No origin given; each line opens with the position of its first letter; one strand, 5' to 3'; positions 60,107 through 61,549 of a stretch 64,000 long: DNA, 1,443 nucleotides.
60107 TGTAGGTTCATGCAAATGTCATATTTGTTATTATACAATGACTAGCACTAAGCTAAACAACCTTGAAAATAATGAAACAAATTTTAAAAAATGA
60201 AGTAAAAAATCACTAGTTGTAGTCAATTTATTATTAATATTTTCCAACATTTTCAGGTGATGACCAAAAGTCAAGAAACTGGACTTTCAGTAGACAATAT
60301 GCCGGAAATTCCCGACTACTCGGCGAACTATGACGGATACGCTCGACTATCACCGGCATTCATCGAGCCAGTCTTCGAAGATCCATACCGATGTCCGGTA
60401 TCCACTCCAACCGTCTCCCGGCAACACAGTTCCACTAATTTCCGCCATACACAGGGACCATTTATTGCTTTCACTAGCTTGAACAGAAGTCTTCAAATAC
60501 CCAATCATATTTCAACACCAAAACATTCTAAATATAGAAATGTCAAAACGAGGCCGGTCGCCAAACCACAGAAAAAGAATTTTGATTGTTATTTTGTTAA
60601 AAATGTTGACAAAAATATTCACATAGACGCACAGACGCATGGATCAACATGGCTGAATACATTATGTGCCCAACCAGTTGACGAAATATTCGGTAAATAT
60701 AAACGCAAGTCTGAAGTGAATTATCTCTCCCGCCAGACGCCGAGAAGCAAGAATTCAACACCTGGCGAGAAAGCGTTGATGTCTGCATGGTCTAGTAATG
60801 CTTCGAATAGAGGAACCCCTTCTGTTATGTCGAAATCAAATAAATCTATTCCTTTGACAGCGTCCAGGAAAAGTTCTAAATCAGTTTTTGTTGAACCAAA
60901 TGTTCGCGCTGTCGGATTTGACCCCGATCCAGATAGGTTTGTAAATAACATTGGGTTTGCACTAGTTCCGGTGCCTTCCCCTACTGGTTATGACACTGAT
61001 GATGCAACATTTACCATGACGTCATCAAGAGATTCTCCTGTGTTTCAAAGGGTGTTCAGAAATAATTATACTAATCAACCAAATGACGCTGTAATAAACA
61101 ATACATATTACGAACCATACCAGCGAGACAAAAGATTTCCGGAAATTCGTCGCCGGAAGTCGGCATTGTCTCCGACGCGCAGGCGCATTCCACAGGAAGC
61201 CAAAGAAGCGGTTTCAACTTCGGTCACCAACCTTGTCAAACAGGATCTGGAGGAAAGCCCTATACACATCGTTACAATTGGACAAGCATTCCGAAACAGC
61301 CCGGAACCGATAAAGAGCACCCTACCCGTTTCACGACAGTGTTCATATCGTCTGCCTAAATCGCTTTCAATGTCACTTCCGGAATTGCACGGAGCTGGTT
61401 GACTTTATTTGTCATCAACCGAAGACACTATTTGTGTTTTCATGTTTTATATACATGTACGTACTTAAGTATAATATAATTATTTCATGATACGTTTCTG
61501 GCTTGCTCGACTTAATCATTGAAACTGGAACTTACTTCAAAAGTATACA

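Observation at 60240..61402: CpG-rich, intronless 381-aa ORF encoding a low-complexity Ser/Thr/Pro/basic protein with no recognisable homolog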

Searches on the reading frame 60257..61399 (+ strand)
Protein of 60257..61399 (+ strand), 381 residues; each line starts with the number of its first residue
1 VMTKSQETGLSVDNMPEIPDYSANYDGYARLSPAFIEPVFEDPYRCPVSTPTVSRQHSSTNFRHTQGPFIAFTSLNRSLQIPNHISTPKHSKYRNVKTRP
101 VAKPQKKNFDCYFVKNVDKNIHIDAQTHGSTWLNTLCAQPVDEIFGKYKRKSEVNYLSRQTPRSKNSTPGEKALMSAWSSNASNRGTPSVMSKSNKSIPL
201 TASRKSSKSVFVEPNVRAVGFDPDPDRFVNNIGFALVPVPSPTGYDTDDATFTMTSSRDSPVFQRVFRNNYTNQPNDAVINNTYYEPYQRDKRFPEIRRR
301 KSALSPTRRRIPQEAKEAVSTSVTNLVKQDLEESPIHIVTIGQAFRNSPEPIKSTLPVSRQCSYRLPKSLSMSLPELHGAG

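Call 6: search_protein_families(library=pfam, proteins=[window:60257-61399:+], max_evalue=1)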
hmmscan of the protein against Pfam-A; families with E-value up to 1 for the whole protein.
window:60257-61399:+ (381 aa): 0 families

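Call 7: find_homologous_proteins(query=window:60257-61399:+, max_evalue=0.01)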
Query window:60257-61399:+ (381 aa): 20 proteins with E <= 0.01 among 1227 candidates.
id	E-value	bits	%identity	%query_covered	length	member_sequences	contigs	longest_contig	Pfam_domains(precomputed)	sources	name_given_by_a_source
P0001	4.5e-253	857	100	100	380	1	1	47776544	-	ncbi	ncbi:hypothetical protein ACF0H5_008164 [Mactra antiquata]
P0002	1.5e-180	618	73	100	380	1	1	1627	-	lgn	-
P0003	1.1e-122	428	58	97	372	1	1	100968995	-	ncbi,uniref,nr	ncbi:uncharacterized protein LOC123551669 [Mercenaria mercenaria]|uniref:uncharacterized protein LOC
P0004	1.9e-118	414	57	97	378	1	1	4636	-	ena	-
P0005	9.6e-110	385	56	96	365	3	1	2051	-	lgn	-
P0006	2.5e-90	321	50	95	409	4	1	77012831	-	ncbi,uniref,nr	ncbi:uncharacterized protein LOC127853202 isoform X2 [Dreissena polymorpha]|uniref:uncharacterized p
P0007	6.0e-90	320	52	90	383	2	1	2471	-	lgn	-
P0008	7.5e-89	316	56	74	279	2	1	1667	-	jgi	jgi:hypothetical protein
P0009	8.3e-80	287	49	89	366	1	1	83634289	-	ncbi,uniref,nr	ncbi:uncharacterized protein LOC128238881 [Mya arenaria]|uniref:uncharacterized protein LOC128238881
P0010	4.1e-78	281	46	94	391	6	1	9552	-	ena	-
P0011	5.5e-76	274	44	93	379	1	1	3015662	-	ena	-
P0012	2.3e-75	272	50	81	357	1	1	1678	-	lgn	-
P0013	1.5e-66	243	44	92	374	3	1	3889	-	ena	-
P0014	2.7e-66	242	41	95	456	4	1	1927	-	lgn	-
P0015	4.2e-21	94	31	77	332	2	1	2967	-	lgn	-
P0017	1.4e-16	79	32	75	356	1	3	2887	-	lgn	-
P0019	5.8e-14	70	32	75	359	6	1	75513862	-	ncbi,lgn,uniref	ncbi:uncharacterized protein [Argopecten irradians]|uniref:uncharacterized protein isoform X2 n=1 Ta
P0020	4.9e-13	67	32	75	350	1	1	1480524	-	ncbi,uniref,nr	ncbi:uncharacterized protein LOC110455122 [Mizuhopecten yessoensis]|uniref:Uncharacterized protein n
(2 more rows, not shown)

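Call 12: search_solved_structures(query=A1, max_evalue=10)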
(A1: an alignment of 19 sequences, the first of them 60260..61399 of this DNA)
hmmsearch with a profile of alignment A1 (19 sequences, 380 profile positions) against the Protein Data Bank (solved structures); distinct sequences matched with E-value up to 10: 0.

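Call 13: find_encoding_contigs(protein=P0001, flank=10000, max_places=3)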
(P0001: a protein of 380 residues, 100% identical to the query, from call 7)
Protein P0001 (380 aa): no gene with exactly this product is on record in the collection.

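Call 14: find_encoding_contigs(protein=P0002, flank=5000, max_places=3)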
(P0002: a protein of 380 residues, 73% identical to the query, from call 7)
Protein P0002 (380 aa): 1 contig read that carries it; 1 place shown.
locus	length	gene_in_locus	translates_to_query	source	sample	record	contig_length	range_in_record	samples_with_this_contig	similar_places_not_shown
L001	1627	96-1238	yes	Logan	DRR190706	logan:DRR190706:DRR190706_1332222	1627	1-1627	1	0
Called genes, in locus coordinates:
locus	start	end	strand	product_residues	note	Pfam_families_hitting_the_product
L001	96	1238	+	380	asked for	-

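Call 16: find_encoding_contigs(protein=P0003, flank=10000, max_places=3)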
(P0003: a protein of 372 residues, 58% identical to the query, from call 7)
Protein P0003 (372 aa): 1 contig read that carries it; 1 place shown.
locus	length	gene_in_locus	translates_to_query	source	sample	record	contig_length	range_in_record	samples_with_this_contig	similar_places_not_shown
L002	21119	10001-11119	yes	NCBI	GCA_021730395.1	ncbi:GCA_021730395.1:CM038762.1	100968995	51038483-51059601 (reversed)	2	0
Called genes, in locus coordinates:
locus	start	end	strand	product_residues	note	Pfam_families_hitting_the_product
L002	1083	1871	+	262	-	PF05049:IIGP, PF01926:MMR_HSR1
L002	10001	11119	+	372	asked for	-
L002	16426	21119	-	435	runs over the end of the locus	PF06423:GWT1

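Call 18: find_encoding_contigs(protein=P0006, flank=10000, max_places=3)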
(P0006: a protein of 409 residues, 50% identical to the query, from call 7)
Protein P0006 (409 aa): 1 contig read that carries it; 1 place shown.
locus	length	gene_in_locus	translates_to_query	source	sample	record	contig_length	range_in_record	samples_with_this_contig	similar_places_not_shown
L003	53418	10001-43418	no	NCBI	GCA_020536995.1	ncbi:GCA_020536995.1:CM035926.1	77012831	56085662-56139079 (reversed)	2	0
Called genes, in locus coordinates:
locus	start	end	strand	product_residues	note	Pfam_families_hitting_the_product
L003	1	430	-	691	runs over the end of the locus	PF03193:RsgA_GTPase (faint), PF00005:ABC_tran (faint), PF00350:Dynamin_N (faint), PF02421:FeoB_N (faint), PF13401:AAA_22 (faint), PF05049:IIGP, PF01926:MMR_HSR1 (weak)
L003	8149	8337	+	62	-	-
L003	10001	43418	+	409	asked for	-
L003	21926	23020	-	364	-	PF13306:LRR_5, PF13855:LRR_8 (faint)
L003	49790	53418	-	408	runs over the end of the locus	PF06423:GWT1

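Call 19: find_encoding_contigs(protein=P0009, flank=10000, max_places=3)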
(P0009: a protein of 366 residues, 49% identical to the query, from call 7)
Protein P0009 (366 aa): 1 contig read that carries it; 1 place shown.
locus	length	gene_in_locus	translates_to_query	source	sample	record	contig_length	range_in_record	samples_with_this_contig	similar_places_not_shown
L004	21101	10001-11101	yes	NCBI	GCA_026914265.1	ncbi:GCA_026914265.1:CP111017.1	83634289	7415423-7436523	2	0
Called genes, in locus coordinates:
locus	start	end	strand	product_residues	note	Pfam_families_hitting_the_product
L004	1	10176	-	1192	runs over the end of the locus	PF14910:MMS22L_N, PF14911:MMS22L_C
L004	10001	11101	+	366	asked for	-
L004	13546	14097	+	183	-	-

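Call 20: predict_structure(alignment_id=A1)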
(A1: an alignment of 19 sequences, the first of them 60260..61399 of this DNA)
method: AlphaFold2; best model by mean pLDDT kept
length: 380 residues; sequences in the alignment: 19
mean_pLDDT: 46.2   pTM: 0.16
mean pLDDT of the five models: 46.2, 42.9, 42.8, 37.9, 37.8
residues with pLDDT >= 90: 0; 70-90: 2; 50-70: 101; < 50: 277
segments of 3 or more residues with pLDDT < 50: 1-10, 12-14, 19-25, 27-29, 34-40, 47-73, 78-82, 87-99, 107-114, 119-123, 125-128, 157-160, 185-273, 275-279, 283-285, 302-304, 306-347, 351-364
pLDDT, mean of each block of 10 residues (from residue 1): 41 48 47 48 48 42 45 46 47 46 52 47 48 52 56 51 61 62 45 37 35 39 43 40 37 36 42 45 48 59 47 42 38 42 45 47 50 52
secondary structure, 60 per line:
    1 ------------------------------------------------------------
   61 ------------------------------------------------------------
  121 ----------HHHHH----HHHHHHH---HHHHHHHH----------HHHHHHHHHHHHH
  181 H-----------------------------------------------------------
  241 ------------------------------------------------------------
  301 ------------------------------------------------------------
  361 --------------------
elements in order: H131-135 H140-146 H150-157 H168-181

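Call 27: search_protein_representatives(alignment_id=A1)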
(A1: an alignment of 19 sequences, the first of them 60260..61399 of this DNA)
Query: 19 sequences, 380 profile positions. Proteins with E-value up to 0.001 (for the whole library): 39; up to 1e-10: 35; up to 1e-30: 20. The best 39 are listed.
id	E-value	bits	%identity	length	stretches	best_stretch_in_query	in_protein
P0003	6.7e-152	522.8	-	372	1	3-380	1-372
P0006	8.5e-141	486.2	-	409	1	1-380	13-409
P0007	1.4e-139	482.2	-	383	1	23-379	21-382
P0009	8.7e-130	450.0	-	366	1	20-380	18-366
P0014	3.3e-129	448.1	-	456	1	5-380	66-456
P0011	7.4e-129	446.9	-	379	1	8-379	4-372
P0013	4.2e-126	437.9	-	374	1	19-379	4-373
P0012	1.6e-121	422.8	-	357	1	2-356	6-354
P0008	6.5e-113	394.4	-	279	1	96-379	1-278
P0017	7.3e-94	331.7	-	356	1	1-339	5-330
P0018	2.0e-90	320.4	-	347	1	1-344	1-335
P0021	5.8e-68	246.5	-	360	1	3-346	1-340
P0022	2.1e-56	208.4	-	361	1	1-326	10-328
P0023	2.8e-51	191.6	-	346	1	28-335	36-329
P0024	4.2e-51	191.0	-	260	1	99-336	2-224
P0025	8.3e-48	180.1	-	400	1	19-338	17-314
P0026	6.2e-42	160.8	-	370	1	19-355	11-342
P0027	4.2e-38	148.2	-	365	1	29-316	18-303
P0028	4.0e-36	141.7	-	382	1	36-203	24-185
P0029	5.2e-33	131.4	-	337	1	20-189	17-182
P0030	7.7e-27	111.1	-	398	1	25-254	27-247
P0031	1.7e-26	110.0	-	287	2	104-181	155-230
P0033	4.3e-25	105.4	-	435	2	102-179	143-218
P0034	6.4e-22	94.9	-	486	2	104-176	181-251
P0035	3.8e-21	92.4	-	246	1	102-247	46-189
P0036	4.6e-20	88.8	-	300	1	119-190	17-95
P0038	8.4e-20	88.0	-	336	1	16-290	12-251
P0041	5.9e-16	75.3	-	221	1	106-178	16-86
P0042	1.0e-14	71.2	-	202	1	122-243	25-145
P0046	5.4e-10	55.7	-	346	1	31-193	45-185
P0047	6.3e-07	45.6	-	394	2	104-203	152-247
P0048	2.8e-05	40.2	-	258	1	123-189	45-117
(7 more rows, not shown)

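Call 28: list_cluster_members(proteins=[P0021, P0025, P0028, P0030, P0031, P0033, P0034, P0038, P0046, P0047])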
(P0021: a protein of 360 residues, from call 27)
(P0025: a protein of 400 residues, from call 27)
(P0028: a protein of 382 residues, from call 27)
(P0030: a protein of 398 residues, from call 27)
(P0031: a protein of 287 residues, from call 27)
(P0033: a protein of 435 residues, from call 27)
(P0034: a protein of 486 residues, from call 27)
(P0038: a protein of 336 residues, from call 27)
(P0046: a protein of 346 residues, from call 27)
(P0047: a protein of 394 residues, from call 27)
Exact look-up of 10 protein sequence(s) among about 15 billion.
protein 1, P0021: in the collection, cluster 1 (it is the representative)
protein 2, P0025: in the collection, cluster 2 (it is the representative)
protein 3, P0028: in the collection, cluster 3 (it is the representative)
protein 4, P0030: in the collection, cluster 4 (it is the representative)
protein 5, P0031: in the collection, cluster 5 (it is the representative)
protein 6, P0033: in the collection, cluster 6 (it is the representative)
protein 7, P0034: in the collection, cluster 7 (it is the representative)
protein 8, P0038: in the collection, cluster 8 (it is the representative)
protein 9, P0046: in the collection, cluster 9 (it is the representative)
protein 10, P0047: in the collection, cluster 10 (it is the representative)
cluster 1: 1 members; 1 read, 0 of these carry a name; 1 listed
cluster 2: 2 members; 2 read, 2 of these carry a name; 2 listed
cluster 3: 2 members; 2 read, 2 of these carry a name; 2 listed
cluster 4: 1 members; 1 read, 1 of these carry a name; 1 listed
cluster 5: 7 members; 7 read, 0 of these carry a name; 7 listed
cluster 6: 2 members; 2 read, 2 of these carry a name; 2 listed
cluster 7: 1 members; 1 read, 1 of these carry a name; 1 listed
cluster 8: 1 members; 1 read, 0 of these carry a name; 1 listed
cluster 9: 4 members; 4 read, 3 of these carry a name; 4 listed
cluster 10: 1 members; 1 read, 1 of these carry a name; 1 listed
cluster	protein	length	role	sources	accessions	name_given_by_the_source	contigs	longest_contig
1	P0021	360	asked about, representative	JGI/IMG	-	-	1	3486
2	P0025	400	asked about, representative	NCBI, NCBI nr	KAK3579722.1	hypothetical protein CHS0354_008864 [Potamilus streckersoni]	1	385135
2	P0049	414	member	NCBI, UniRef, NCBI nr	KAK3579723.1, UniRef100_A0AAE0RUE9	hypothetical protein CHS0354_008864 [Potamilus streckersoni] | Uncharacterized protein n=2 Tax=Potamilus streckersoni TaxID=2493646 ...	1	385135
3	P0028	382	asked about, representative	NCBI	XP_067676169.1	uncharacterized protein [Haliotis asinina]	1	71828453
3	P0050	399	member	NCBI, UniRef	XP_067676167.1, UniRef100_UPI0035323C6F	uncharacterized protein [Haliotis asinina] | uncharacterized protein isoform X1 n=2 Tax=Haliotis asinina TaxID=109174 ...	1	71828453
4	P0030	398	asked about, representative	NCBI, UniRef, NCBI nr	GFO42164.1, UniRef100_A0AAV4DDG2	hypothetical protein PoB_006866900 [Plakobranchus ocellatus] | Uncharacterized protein n=1 Tax=Plakobranchus ocellatus TaxID=259542 ...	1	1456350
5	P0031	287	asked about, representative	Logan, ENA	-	-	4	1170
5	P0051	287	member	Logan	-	-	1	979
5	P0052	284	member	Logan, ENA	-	-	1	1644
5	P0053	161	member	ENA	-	-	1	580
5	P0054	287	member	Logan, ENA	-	-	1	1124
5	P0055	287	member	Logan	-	-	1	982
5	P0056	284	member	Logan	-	-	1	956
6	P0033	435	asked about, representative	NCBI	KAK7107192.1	hypothetical protein V1264_015149 [Littorina saxatilis]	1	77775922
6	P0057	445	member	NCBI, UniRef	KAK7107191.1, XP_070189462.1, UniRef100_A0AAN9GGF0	uncharacterized protein [Littorina saxatilis] | Uncharacterized protein n=2 Tax=Littorina saxatilis TaxID=31220 RepID=A0AAN9GGF0_9CAEN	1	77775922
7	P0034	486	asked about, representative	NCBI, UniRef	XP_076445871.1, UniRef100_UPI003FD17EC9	uncharacterized protein LOC143283512 [Babylonia areolata] | uncharacterized protein LOC143283512 n=1 Tax=Babylonia areolata TaxID=304850 ...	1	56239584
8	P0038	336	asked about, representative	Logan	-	-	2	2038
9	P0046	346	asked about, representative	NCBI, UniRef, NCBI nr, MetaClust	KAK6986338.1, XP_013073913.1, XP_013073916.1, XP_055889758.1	hypothetical protein BgiMline_015976 [Biomphalaria glabrata] | Uncharacterized protein LOC106060546 n=1 Tax=Biomphalaria glabrata TaxID=6526 ... | uncharacterized protein LOC106060546 [Biomphalaria glabrata]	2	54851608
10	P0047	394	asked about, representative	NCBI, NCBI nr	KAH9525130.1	hypothetical protein Btru_000383 [Bulinus truncatus]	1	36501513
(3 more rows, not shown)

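Call 30: find_homologous_proteins(query=A2, max_evalue=0.1)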
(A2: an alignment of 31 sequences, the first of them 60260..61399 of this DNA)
Query A2 (31 sequences) (380 aa, profile of the alignment): 39 proteins with E <= 0.1 among 5277 candidates.
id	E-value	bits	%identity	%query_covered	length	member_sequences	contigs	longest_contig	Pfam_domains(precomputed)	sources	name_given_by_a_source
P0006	4.5e-103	364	50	95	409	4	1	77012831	-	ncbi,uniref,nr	ncbi:uncharacterized protein LOC127853202 isoform X2 [Dreissena polymorpha]|uniref:uncharacterized p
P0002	5.3e-103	364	73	100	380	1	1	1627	-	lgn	-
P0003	2.5e-102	362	58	97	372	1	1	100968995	-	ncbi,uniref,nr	ncbi:uncharacterized protein LOC123551669 [Mercenaria mercenaria]|uniref:uncharacterized protein LOC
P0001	1.4e-101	359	100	100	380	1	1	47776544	-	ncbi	ncbi:hypothetical protein ACF0H5_008164 [Mactra antiquata]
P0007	1.7e-97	346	52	90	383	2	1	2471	-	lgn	-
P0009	5.5e-96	341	49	89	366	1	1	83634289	-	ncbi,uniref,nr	ncbi:uncharacterized protein LOC128238881 [Mya arenaria]|uniref:uncharacterized protein LOC128238881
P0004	1.5e-95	339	57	97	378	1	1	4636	-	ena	-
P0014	1.5e-92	329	41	96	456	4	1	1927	-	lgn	-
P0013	3.7e-92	328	44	92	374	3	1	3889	-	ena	-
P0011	8.9e-92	327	44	94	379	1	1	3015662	-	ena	-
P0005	2.5e-88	316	56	96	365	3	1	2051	-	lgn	-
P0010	2.5e-85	306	46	94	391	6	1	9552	-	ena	-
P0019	2.6e-85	306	32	75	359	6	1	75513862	-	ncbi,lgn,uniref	ncbi:uncharacterized protein [Argopecten irradians]|uniref:uncharacterized protein isoform X2 n=1 Ta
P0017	7.8e-85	304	32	75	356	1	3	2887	-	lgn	-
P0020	1.4e-78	283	32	75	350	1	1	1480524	-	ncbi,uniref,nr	ncbi:uncharacterized protein LOC110455122 [Mizuhopecten yessoensis]|uniref:Uncharacterized protein n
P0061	7.3e-76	275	40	37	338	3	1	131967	-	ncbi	ncbi:uncharacterized protein LOC134257902 isoform X2 [Saccostrea cucullata]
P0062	7.0e-74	268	37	46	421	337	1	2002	-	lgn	-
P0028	2.3e-71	260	38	46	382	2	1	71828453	-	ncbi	ncbi:uncharacterized protein [Haliotis asinina]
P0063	4.0e-71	259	40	43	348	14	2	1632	-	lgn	-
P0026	1.3e-68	251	27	90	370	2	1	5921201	-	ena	-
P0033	1.2e-64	238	32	23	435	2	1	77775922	-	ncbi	ncbi:hypothetical protein V1264_015149 [Littorina saxatilis]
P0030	7.9e-64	235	34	37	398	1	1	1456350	-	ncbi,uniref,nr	ncbi:hypothetical protein PoB_006866900 [Plakobranchus ocellatus]|uniref:Uncharacterized protein n=1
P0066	2.5e-62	230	37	46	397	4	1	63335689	-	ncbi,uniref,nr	ncbi:uncharacterized protein LOC124127400 isoform X1 [Haliotis rufescens]|uniref:uncharacterized pro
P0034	2.0e-60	224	38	21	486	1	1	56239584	-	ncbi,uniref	ncbi:uncharacterized protein LOC143283512 [Babylonia areolata]|uniref:uncharacterized protein LOC143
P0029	1.8e-59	221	33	46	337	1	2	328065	-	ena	-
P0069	2.9e-54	204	33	55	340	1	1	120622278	-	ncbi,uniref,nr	ncbi:uncharacterized protein LOC121372077 [Gigantopelta aegis]|uniref:uncharacterized protein LOC121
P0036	1.9e-40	158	38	27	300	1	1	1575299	-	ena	-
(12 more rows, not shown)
